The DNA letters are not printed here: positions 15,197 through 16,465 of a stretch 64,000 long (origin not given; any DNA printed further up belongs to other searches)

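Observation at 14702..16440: AT-rich mini-island: GIY-YIG mini-protein plus DUF2971 protein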

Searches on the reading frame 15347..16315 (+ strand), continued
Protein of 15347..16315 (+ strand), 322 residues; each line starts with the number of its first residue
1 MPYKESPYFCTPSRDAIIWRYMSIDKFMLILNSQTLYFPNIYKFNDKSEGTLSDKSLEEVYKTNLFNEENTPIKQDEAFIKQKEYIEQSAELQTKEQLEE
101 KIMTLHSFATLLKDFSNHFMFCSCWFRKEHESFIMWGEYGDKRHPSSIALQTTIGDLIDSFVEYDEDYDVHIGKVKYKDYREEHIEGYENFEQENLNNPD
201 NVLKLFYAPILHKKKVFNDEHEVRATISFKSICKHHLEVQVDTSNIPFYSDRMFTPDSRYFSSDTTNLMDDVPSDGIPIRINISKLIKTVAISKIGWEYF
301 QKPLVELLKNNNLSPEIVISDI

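Call 65: list_cluster_members(proteins=[P0124, P0058, P0059, P0115, P0112, P0048, P0086, P0006, P0159, P0017])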
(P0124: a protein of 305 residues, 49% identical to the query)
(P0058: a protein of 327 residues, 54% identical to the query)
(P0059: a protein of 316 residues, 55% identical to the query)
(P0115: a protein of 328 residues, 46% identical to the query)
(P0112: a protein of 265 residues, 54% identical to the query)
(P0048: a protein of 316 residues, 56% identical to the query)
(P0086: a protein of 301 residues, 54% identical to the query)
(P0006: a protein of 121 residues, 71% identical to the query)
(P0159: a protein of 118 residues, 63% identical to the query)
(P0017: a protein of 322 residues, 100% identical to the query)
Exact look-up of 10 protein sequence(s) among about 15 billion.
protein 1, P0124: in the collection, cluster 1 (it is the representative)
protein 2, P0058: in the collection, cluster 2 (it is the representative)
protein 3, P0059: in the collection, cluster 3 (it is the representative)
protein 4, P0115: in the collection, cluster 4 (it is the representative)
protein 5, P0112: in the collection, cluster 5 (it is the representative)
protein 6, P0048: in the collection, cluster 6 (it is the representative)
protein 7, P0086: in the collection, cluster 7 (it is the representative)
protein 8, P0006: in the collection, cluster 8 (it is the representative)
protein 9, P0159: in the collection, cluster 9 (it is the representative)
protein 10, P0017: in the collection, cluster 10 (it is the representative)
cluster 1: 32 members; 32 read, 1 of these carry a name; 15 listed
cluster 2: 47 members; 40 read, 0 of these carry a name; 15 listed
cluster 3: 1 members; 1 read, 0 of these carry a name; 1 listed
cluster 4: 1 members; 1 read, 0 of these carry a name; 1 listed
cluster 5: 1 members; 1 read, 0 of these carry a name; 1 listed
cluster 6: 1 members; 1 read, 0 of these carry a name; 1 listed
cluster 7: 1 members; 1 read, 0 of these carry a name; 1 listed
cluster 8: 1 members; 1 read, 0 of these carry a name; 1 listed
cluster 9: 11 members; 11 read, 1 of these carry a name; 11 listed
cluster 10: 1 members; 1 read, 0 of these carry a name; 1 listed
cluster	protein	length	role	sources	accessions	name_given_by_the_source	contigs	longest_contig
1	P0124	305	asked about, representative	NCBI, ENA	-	-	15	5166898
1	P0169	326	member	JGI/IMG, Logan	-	hypothetical protein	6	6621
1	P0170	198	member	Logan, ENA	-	-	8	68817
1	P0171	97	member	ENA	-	-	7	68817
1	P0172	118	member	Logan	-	-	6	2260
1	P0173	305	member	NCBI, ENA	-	-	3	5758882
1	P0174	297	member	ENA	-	-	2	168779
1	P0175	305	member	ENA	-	-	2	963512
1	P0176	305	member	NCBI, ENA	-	-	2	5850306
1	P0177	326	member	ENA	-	-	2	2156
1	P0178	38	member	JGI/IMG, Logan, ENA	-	-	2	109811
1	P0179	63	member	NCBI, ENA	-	-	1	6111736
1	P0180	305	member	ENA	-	-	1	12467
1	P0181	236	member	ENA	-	-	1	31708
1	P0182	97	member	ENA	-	-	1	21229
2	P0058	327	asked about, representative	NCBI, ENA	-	-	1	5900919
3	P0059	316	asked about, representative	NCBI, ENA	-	-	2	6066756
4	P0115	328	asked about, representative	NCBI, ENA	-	-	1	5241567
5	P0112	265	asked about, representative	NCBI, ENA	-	-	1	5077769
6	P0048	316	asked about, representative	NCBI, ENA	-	-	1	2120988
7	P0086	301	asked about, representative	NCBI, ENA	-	-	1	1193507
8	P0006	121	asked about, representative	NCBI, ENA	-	-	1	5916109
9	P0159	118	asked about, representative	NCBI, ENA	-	-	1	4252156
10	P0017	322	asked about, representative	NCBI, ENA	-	-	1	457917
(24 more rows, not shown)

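Call 66: get_annotated_region(hit=H2, flank=3000)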
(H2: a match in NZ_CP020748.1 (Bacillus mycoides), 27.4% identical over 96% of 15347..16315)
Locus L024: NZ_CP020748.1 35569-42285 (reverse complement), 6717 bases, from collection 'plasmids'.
description: Bacillus mycoides strain Gnyt1 plasmid unnamed5, complete sequence
organism: Bacillus mycoides (NCBI taxid 1405)
taxonomy: Bacteria; Bacillota; Bacilli; Bacillales; Bacillaceae; Bacillus; Bacillus mycoides
host: -; source: whole organism,soil; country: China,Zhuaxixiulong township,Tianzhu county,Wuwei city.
typing (MOB-suite, as given by PLSDB): mobilizable; replicon rep_cluster_1645; relaxase MOBP
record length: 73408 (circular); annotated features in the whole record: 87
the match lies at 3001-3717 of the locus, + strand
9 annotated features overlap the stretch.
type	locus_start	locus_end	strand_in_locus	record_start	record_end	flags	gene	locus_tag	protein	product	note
CDS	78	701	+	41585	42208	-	-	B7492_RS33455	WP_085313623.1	AbrB/MazE/SpoVT family DNA-binding domain-containing protein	-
CDS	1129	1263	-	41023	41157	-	-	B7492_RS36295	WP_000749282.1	hypothetical protein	-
CDS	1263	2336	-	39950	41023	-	-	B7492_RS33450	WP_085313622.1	Rap family tetratricopeptide repeat protein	-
CDS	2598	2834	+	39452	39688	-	-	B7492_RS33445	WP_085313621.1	helix-turn-helix domain-containing protein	-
CDS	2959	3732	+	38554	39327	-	-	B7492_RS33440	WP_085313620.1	DUF2971 domain-containing protein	-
CDS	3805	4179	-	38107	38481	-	-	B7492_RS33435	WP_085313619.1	hypothetical protein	-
CDS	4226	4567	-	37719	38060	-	-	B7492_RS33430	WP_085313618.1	YolD-like family protein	-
CDS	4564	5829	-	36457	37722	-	-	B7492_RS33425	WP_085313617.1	Y-family DNA polymerase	-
CDS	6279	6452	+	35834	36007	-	-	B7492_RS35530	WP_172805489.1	hypothetical protein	-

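Call 67: get_annotated_region(hit=H22, flank=2500)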
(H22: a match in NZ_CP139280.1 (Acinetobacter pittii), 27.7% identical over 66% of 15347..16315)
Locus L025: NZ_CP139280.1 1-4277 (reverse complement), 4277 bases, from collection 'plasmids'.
description: Acinetobacter pittii strain AN37 plasmid pApiAN37b, complete sequence
organism: Acinetobacter pittii (NCBI taxid 48296)
taxonomy: Bacteria; Pseudomonadota; Gammaproteobacteria; Moraxellales; Moraxellaceae; Acinetobacter; Acinetobacter pittii
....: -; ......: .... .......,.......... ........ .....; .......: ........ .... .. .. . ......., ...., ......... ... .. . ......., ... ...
typing (MOB-suite, as given by PLSDB): mobilizable; relaxase MOBP
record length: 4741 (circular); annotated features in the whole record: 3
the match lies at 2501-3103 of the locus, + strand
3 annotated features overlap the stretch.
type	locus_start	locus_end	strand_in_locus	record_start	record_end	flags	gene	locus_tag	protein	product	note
CDS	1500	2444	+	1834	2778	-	-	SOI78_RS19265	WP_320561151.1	replication initiation protein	-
CDS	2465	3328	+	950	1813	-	-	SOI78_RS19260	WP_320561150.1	DUF2971 domain-containing protein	-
CDS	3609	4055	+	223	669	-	-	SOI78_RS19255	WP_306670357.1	MobC family plasmid mobilization relaxosome protein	-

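Call 68: get_annotated_region(hit=H8, flank=3000)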
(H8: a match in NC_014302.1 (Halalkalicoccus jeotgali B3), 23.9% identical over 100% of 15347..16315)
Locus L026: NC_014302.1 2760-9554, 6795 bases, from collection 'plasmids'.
description: Halalkalicoccus jeotgali B3 plasmid 5, complete sequence
organism: Halalkalicoccus jeotgali B3 (NCBI taxid 795797)
taxonomy: Archaea; Euryarchaeota; Halobacteria; Halobacteriales; Halococcaceae; Halalkalicoccus; Halalkalicoccus jeotgali; Halalkalicoccus jeotgali B3
host: -; source: -; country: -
typing (MOB-suite, as given by PLSDB): non-mobilizable
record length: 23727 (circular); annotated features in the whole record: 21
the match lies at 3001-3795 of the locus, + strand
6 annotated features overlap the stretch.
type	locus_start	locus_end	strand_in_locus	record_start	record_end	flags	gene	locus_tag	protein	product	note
CDS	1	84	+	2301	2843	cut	-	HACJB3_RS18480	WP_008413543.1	sigma-70 family RNA polymerase sigma factor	-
CDS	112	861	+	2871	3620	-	-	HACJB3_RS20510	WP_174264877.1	hypothetical protein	-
CDS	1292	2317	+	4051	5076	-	-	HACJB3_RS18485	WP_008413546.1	hypothetical protein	-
CDS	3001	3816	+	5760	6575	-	-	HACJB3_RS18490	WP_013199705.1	DUF2971 domain-containing protein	-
CDS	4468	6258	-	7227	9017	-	-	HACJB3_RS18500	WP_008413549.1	phage/plasmid primase, P4 family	GO:0006260 - DNA replication [Evidence IEA]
CDS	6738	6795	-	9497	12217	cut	-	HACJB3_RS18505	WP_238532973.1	hypothetical protein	-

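Call 69: get_annotated_region(hit=H26, flank=3000)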
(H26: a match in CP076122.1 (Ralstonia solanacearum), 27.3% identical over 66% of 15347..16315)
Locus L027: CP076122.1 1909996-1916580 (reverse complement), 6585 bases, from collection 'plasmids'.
description: Ralstonia solanacearum strain RS24 plasmid megaplasmid, complete sequence
organism: Ralstonia solanacearum (NCBI taxid 305)
taxonomy: Bacteria; Pseudomonadota; Betaproteobacteria; Burkholderiales; Burkholderiaceae; Ralstonia; Ralstonia solanacearum
host: -; source: Solanum muricatum,cell culture,stem,stem; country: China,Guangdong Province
typing (MOB-suite, as given by PLSDB): mobilizable; relaxase MOBP
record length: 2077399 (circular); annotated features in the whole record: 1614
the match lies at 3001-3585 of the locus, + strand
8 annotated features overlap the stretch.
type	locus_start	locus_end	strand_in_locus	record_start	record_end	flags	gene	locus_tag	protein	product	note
CDS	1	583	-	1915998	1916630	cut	-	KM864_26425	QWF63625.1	hypothetical protein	-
CDS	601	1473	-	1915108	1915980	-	-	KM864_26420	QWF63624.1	ATP-binding protein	-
CDS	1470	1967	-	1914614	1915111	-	-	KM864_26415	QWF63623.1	hypothetical protein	-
CDS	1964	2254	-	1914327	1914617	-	-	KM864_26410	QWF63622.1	DNA-binding protein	-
CDS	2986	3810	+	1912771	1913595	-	-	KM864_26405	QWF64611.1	DUF2971 domain-containing protein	-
CDS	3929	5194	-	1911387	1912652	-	-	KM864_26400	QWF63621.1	hypothetical protein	-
CDS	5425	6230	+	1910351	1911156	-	-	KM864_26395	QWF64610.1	IS5 family transposase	-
CDS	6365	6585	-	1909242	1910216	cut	-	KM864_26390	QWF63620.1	hypothetical protein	-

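Call 70: search_protein_representatives(alignment_id=A2)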
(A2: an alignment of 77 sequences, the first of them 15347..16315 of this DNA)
Query: 77 sequences, 318 profile positions. Proteins with E-value up to 0.001 (for the whole library): 8583; up to 1e-10: 4922; up to 1e-30: 34. The best 150 are listed.
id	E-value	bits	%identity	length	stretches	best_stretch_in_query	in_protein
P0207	1.8e-156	536.7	-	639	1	1-318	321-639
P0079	2.8e-150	516.3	-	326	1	1-318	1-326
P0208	2.3e-108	378.6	-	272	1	1-234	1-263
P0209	6.0e-98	344.4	-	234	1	100-318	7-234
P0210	5.3e-93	328.2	-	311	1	1-318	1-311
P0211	4.3e-92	325.2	-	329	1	1-317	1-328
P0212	1.7e-88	313.3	-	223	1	1-201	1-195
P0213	1.9e-66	241.0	-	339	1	14-317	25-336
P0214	5.8e-65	236.0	-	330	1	4-318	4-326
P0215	2.1e-60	221.0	-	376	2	83-318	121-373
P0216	6.2e-60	219.5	-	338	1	1-318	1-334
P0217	1.3e-56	208.6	-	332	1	1-318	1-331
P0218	5.8e-54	199.9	-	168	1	28-198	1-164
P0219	3.9e-53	197.2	-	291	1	15-247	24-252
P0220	2.2e-51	191.4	-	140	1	129-242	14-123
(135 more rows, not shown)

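Call 72: find_encoding_contigs(protein=P0046, flank=7000, max_places=2)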
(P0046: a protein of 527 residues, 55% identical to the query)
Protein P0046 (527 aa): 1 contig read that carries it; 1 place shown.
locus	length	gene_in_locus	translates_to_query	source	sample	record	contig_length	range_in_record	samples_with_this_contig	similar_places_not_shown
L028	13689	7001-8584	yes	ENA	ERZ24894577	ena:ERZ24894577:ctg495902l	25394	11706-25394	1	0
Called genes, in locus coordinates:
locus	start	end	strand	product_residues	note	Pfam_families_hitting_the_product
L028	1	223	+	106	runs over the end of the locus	-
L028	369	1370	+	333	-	-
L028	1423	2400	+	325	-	PF14088:DUF4268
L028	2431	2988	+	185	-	-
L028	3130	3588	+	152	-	-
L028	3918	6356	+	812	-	PF12161:HsdM_N, PF02384:N6_Mtase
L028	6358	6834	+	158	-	-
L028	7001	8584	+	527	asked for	PF01420:Methylase_S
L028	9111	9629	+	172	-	PF09509:Hypoth_Ymh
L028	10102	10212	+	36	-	-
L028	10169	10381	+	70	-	-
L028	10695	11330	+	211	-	-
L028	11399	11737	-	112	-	-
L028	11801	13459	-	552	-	-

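Call 73: find_encoding_contigs(protein=P0214, flank=4000, max_places=3)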
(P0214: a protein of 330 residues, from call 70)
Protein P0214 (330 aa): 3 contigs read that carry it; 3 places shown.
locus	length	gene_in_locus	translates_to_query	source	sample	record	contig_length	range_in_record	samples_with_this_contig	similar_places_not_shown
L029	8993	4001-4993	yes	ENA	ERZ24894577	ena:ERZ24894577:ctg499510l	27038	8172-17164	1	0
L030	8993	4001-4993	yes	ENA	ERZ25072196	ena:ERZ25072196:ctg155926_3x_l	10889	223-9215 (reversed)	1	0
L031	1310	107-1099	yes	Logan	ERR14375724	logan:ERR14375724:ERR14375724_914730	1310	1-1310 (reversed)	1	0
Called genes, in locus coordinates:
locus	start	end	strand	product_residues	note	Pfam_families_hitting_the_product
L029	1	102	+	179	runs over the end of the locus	-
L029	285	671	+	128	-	-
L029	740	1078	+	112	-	-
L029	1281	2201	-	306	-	PF01051:Rep3_N (faint)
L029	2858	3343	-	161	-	-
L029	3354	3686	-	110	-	-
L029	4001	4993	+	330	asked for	-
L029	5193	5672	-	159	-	-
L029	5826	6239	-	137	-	-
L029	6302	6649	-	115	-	-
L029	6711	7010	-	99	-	-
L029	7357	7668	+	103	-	-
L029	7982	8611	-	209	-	-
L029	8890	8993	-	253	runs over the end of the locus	-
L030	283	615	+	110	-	-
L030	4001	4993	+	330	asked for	-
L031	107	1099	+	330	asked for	-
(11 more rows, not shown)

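Call 74: find_encoding_contigs(protein=P0211, flank=4000, max_places=3)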
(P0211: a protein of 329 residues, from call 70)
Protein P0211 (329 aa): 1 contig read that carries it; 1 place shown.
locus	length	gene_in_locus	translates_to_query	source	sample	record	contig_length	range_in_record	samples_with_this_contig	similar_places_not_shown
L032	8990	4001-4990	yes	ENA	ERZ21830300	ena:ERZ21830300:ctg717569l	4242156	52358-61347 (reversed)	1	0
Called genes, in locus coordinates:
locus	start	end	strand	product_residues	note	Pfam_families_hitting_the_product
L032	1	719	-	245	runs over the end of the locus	-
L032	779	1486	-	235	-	-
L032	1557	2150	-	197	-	PF04542:Sigma70_r2, PF08281:Sigma70_r4_2, PF04545:Sigma70_r4 (weak)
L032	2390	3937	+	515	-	PF13715:CarbopepD_reg_2 (faint), PF17210:SdrD_B (faint), PF20598:DUF6795 (faint), PF22904:NOMO1-like_2nd (faint), PF10670:DUF4198 (faint), PF14686:fn3_3 (faint), PF13620:CarboxypepD_reg (weak)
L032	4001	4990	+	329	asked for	-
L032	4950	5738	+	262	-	-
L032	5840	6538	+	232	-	-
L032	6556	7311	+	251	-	-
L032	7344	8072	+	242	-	-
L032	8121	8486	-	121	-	-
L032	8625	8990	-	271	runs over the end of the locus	PF01555:N6_N4_Mtase, PF04471:Mrr_cat (weak), PF22722:NA-iREase1 (weak)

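Call 84: find_encoding_contigs(protein=P0129, flank=7000, max_places=2)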
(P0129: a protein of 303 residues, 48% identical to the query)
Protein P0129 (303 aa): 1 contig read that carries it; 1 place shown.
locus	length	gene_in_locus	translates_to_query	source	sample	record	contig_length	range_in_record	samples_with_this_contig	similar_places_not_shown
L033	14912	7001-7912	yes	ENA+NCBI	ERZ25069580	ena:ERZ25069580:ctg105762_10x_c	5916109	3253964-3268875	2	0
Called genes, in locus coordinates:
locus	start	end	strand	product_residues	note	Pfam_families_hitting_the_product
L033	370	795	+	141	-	PF01555:N6_N4_Mtase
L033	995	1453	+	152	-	-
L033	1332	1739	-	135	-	-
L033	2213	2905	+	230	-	-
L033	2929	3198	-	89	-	-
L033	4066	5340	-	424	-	PF13620:CarboxypepD_reg (weak)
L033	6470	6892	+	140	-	-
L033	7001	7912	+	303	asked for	-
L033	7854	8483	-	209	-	-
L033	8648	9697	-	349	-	-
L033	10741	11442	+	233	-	-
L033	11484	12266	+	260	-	PF01503:PRA-PH (faint), PF03819:MazG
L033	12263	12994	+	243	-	PF01467:CTP_transf_like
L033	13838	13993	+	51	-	-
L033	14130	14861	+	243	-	PF04493:Endonuclease_5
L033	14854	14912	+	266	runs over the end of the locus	-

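Call 89: search_protein_families(library=pfam, alignment_id=A2, max_evalue=0.1)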
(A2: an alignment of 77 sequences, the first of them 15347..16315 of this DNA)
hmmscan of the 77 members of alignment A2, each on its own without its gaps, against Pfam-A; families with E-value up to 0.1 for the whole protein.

A. member 1, window:15347-16315:+ (322 aa): 1 family
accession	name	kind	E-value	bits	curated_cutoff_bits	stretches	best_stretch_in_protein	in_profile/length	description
PF11185.13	DUF2971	-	0.016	16.9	22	1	135-224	1-88/89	Protein of unknown function (DUF2971)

B. families by the number of members that match (of 77 scanned): 17 families
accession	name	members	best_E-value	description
PF11185.13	DUF2971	74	1.8e-06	Protein of unknown function (DUF2971)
PF00821.23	PEPCK_GTP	8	0.0011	Phosphoenolpyruvate carboxykinase C-terminal P-loop domain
PF25398.1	CUX1_N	3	0.0012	CUX1-like, N-terminal tRNA-binding arm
PF00439.30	Bromodomain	3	0.0037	Bromodomain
PF09321.15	DUF1978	2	0.0041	Domain of unknown function (DUF1978)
PF22473.1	PilJ_Pilin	1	0.013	PilJ, Pilin domain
PF16266.10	DUF4919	1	0.02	Domain of unknown function (DUF4919)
PF02197.22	RIIa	1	0.031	Regulatory subunit of type II PKA R-subunit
PF03008.20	DUF234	1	0.037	Archaea bacterial proteins of unknown function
PF10102.14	DUF2341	1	0.048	Domain of unknown function (DUF2341)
PF10554.14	Phage_ASH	1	0.053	Ash protein family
PF03727.22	Hexokinase_2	1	0.06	Hexokinase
PF13391.12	HNH_2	1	0.067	HNH endonuclease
PF05055.17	DUF677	1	0.073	Protein of unknown function (DUF677)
PF16044.11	DUF4796_C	1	0.073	DUF4796 C-terminal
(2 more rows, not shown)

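Call 93: fold_search(model_id=the predicted structure, library=pdb)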
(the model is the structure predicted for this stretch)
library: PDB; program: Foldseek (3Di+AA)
matches with E <= 10: 76; with E <= 0.001: 1
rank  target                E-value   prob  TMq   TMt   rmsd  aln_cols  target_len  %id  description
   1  7yk3_C                8.0e-04  0.98  0.30  0.42  16.3       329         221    9  Crystal structure of DarTG toxin-antitoxin complex from Mycobacterium tuberculosis (released 2023-05-31)
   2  7omv                  9.0e-03  0.91  0.30  0.44  15.7       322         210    9  Thermus sp. 2.9 DarT (released 2021-06-23)
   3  7omx                  2.6e-02  0.82  0.29  0.45  15.9       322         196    8  Thermus sp. 2.9 DarT in complex with carba-NAD+ (released 2021-06-23)
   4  7yk3_A                2.6e-02  0.66  0.30  0.41  16.5       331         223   10  Crystal structure of DarTG toxin-antitoxin complex from Mycobacterium tuberculosis (released 2023-05-31)
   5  7omw                  3.1e-02  0.75  0.29  0.44  16.0       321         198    8  Thermus sp. 2.9 DarT in complex with NAD+ (released 2021-06-23)
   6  7omy_AAA              3.1e-02  0.75  0.30  0.43  16.1       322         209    8  Thermus sp. 2.9 DarT in complex with carba-NAD+ and ssDNA (released 2021-06-23)
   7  7yw4                  4.3e-01  0.33  0.11  0.25   3.9        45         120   20  Crystal structure of tRNA 2'-phosphotransferase from Saccharomyces cerevisiae (released 2023-07-26)
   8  8baq                  4.6e-01  0.18  0.26  0.37  19.7       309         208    9  E. coli C7 DarT1 in complex with NAD+ (released 2023-07-12)
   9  9if2_C                1.2e+00  0.20  0.09  0.28   3.7        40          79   10  ZnT1 CTD regulation (released 2025-09-17)
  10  5yww                  1.5e+00  0.16  0.09  0.06   3.3        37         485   27  Archael RuvB-like Holiday junction helicase (released 2018-06-13)
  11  9if2_B                1.6e+00  0.30  0.09  0.36   2.2        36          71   14  ZnT1 CTD regulation (released 2025-09-17)
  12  9if2_E                1.6e+00  0.20  0.08  0.31   3.3        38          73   10  ZnT1 CTD regulation (released 2025-09-17)
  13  9if2_A                1.7e+00  0.16  0.09  0.28   3.5        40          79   10  ZnT1 CTD regulation (released 2025-09-17)
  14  1g61_A                1.9e+00  0.25  0.09  0.13   2.7        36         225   28  CRYSTAL STRUCTURE OF M.JANNASCHII EIF6 (released 2000-11-22)
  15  9bkd_G                2.0e+00  0.05  0.09  0.16  13.7        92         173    8  The structure of human Pdcd4 bound to the 40S small ribosomal subunit (released 2024-09-04)
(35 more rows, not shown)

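Call 94: search_protein_families(library=pfam, proteins=[L033:6470-6892:+, L028:6358-6834:+, L016:4751-5266:+, L016:7118-8035:+, L004:9170-9859:+, L004:9856-10809:+, L032:4950-5738:+, L007:1158-1718:+, L007:2219-2854:+], max_evalue=0.01)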
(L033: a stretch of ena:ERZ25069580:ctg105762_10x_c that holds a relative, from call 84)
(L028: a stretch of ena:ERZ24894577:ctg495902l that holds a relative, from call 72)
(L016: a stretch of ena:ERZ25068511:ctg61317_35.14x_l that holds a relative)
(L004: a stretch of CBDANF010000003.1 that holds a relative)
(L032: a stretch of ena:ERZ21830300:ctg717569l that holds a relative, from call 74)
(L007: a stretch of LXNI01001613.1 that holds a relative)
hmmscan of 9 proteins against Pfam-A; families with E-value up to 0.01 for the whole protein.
L033:6470-6892:+ (140 aa): 0 families

L028:6358-6834:+ (158 aa): 0 families

L016:4751-5266:+ (171 aa): 0 families

L016:7118-8035:+ (305 aa): 0 families

L004:9170-9859:+ (229 aa): 0 families

L004:9856-10809:+ (317 aa): 2 families
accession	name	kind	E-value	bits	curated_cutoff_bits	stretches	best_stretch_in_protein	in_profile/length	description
PF01555.25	N6_N4_Mtase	-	4.7e-31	108.9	26.7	1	47-254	2-218/221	DNA methylase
PF08241.18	Methyltransf_11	-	0.0016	19.5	21.2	0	85-105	74-94/95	Methyltransferase domain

L032:4950-5738:+ (262 aa): 0 families

L007:1158-1718:+ (187 aa): 2 families
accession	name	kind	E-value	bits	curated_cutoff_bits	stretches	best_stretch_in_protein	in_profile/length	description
PF04343.18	DUF488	-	7.9e-22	78.6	22.2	1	22-136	1-117/121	Domain of unknown function DUF488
PF22751.1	DUF488-N3a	-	0.00021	22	27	1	100-136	74-110/118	Active DUF488-N3 subclade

L007:2219-2854:+ (212 aa): 1 family
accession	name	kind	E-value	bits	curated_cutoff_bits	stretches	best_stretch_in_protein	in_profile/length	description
PF22557.2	DuOB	-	5.4e-19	69.5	27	1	5-210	1-210/210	Dual OB-containing domain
